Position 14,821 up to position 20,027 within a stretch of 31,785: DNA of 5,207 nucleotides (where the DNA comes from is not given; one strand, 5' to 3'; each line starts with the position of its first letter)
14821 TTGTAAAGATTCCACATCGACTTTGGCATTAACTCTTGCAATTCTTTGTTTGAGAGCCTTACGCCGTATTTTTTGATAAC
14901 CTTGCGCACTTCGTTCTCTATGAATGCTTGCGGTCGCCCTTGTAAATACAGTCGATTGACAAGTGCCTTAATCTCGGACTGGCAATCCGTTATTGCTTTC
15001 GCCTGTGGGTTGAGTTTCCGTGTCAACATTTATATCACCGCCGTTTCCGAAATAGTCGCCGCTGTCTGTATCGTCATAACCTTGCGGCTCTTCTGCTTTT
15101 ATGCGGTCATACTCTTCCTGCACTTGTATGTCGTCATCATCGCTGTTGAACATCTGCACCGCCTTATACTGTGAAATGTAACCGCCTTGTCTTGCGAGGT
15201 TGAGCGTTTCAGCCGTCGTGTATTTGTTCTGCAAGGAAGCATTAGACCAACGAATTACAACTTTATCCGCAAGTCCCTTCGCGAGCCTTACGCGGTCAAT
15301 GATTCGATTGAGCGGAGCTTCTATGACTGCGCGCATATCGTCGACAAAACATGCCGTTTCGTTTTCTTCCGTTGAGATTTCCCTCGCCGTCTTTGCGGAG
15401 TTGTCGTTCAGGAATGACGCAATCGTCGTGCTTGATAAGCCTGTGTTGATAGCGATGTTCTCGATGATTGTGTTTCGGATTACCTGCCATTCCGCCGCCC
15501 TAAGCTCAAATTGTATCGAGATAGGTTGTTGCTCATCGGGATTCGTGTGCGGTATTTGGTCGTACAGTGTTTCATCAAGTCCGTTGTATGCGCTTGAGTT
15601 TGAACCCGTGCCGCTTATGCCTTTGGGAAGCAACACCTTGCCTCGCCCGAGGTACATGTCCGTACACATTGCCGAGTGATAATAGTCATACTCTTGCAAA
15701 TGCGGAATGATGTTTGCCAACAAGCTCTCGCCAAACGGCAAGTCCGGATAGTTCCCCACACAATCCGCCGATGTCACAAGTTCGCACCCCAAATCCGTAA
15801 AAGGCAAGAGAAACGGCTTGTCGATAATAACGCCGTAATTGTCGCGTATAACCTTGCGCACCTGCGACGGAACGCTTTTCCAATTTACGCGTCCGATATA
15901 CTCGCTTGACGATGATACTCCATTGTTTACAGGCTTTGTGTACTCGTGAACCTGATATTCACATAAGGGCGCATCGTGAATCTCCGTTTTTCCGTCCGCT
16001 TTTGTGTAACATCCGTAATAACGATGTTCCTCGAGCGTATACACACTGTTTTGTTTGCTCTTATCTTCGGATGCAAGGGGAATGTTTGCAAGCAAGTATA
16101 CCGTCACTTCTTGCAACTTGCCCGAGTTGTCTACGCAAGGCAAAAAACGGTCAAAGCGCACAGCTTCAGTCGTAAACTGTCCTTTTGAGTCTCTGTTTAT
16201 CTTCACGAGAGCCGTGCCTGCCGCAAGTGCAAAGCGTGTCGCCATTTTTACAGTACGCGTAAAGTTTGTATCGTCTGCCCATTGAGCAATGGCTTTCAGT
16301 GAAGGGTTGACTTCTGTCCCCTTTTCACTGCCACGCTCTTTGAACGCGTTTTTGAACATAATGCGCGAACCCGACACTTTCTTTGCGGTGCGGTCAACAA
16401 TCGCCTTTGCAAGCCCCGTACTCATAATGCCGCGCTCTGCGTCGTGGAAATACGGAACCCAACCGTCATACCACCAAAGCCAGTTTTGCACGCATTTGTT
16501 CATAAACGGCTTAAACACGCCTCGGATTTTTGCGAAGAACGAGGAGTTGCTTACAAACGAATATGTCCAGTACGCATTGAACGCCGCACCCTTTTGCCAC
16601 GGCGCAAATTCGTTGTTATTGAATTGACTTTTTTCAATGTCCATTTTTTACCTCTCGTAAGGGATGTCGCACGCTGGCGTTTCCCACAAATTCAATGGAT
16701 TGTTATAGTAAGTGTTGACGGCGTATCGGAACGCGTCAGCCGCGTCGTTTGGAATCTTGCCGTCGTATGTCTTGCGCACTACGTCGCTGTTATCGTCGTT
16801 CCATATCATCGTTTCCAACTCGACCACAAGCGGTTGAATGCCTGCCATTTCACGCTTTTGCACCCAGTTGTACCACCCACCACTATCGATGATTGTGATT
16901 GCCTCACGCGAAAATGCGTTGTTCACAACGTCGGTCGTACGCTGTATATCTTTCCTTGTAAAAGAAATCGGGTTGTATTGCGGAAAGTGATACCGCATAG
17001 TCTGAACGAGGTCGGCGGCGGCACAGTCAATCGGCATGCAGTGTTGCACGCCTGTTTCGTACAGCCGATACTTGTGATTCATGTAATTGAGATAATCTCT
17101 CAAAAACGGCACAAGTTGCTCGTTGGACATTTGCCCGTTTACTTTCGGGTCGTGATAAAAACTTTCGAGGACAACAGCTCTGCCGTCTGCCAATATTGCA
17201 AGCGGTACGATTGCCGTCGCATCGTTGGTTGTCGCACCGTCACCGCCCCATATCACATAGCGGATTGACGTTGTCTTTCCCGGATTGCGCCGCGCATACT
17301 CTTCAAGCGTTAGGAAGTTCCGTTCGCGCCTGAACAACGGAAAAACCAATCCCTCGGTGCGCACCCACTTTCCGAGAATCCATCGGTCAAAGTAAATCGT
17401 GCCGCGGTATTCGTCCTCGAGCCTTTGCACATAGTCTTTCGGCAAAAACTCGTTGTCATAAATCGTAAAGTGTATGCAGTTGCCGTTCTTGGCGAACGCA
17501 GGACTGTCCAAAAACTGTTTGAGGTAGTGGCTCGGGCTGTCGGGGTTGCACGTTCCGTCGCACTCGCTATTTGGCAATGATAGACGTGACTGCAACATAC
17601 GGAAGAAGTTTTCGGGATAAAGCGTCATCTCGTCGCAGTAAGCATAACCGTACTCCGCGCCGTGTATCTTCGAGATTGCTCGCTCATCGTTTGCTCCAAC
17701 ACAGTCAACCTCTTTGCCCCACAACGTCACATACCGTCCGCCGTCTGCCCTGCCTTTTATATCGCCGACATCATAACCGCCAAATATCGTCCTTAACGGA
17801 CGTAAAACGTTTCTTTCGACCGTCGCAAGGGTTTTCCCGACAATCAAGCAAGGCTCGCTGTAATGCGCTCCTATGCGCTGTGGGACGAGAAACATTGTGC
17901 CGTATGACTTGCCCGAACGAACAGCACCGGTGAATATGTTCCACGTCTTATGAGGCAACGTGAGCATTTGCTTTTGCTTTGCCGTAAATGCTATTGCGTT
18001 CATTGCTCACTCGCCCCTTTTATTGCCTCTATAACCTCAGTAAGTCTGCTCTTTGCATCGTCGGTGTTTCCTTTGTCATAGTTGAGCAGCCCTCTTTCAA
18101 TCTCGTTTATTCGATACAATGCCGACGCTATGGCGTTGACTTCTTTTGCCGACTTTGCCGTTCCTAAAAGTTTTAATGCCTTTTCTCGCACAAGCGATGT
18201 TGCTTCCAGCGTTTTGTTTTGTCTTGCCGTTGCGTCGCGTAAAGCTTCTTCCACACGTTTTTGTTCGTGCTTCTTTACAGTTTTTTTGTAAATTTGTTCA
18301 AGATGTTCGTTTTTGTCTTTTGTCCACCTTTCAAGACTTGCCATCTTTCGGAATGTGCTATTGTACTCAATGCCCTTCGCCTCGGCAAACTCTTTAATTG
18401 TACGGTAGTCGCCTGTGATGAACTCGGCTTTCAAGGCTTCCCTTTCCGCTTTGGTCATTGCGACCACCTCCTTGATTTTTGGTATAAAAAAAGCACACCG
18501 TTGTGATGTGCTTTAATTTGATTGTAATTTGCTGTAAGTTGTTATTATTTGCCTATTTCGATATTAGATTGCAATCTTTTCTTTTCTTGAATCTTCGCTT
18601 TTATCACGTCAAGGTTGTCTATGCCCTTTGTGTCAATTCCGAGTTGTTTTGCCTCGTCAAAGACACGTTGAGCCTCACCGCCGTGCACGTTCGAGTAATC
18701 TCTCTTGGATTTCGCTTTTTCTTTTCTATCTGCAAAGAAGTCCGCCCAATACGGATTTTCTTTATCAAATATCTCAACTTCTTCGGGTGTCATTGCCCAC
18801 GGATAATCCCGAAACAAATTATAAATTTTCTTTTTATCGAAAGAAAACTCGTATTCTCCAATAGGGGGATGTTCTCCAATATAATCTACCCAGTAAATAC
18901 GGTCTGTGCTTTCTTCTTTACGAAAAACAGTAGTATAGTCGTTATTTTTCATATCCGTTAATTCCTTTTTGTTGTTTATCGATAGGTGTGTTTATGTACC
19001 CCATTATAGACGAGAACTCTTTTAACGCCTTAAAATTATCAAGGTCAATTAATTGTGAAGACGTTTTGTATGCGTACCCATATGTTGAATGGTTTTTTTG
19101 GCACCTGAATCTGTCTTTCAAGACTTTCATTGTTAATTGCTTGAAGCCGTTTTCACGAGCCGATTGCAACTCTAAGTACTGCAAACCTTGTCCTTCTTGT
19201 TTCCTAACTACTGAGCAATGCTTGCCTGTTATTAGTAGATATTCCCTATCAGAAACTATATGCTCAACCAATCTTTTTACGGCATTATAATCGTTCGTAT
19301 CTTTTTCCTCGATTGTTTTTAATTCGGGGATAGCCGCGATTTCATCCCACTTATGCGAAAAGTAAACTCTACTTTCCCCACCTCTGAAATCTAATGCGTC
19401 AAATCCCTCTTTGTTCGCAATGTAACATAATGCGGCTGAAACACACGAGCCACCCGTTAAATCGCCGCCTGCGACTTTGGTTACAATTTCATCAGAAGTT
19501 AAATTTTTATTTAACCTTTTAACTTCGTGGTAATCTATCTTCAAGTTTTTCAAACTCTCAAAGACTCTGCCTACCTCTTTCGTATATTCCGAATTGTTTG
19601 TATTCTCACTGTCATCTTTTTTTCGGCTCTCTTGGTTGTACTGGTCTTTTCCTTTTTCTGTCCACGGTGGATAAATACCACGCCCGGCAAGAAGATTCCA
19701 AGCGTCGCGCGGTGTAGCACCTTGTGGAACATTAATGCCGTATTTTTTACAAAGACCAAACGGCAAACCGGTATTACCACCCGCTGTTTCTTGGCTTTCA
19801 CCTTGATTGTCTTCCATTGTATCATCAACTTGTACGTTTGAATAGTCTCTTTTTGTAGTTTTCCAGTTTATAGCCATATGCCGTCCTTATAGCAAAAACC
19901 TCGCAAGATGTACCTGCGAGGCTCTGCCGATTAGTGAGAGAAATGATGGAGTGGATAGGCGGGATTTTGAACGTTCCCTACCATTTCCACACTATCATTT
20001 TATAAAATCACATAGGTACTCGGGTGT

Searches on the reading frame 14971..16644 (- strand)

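Call 68: search_protein_families(library=phrogs, proteins=[window:14971-16644:-], max_evalue=0.00001)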
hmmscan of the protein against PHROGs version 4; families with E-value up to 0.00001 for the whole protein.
window:14971-16644:- (558 aa): 2 families
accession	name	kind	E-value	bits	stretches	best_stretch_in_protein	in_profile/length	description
phrog_533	-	head and packaging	1.3e-30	107.4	2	300-522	248-479/495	portal protein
phrog_64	-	head and packaging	1.2e-07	31.6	0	459-545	439-522/547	portal protein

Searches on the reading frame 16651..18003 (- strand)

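Call 68: search_protein_families(library=phrogs, proteins=[window:16651-18003:-], max_evalue=0.00001)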
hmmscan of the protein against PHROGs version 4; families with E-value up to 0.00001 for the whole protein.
window:16651-18003:- (451 aa): 2 families
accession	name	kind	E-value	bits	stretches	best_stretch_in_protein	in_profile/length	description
phrog_2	-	head and packaging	3.6e-36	126.2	1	6-436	266-596/807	terminase large subunit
phrog_979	-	head and packaging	1.2e-14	55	1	7-199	155-356/642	terminase large subunit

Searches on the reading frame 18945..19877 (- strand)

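Call 68: search_protein_families(library=phrogs, proteins=[window:18945-19877:-], max_evalue=0.00001)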
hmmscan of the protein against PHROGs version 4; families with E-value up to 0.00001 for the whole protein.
window:18945-19877:- (311 aa): 2 families
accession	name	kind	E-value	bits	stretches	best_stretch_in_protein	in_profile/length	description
phrog_7104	-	unknown function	7.5e-44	151.2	1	72-311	220-463/463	-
phrog_4728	-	head and packaging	8.8e-10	39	1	97-240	418-563/591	head morphogenesis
